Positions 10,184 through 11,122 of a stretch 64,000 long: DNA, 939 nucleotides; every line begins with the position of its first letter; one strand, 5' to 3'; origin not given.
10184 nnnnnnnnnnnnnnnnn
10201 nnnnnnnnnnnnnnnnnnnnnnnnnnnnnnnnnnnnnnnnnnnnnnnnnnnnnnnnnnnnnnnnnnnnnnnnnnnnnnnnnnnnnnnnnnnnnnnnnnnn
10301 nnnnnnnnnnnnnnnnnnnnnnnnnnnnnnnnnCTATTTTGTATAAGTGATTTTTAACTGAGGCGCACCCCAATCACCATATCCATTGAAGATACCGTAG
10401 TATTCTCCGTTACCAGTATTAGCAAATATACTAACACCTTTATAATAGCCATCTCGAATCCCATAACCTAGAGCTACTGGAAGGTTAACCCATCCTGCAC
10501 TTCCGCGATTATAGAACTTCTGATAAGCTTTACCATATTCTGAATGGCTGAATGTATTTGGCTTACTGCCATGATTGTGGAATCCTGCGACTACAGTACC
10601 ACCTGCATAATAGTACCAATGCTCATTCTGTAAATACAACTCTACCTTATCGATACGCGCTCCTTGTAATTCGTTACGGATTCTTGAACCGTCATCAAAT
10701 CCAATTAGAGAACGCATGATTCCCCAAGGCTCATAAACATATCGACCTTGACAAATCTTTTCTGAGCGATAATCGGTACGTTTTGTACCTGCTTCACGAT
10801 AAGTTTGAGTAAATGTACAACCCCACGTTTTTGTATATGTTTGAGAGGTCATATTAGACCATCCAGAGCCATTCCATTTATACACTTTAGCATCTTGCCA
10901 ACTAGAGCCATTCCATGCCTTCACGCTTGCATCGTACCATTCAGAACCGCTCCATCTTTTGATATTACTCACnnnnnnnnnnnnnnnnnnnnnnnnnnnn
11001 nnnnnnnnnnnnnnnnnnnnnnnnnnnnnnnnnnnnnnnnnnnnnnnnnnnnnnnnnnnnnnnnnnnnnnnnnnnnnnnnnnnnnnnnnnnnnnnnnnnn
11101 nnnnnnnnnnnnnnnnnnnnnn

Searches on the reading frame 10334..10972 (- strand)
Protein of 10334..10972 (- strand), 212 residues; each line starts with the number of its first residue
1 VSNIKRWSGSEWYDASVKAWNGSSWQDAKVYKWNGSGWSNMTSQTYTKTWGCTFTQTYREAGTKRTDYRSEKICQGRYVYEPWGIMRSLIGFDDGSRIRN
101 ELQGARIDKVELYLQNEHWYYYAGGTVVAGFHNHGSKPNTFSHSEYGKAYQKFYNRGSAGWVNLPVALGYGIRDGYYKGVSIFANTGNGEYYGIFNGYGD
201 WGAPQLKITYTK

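Call 64: find_related_loci(query=window:10334-10972:-, collection=viral_contigs, flank=8000)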
Query window:10334-10972:- (212 aa) in viral_contigs; peptide patterns used: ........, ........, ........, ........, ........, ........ (x = any residue, [..] = any of these).
2 stretches matched a pattern; 2 encode a relative of the query (tblastn E <= 1e-3); 2 distinct loci.
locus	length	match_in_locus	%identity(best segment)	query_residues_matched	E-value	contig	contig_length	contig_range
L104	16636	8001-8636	97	1-212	3e-140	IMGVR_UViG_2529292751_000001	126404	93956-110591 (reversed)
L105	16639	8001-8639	69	1-212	1e-100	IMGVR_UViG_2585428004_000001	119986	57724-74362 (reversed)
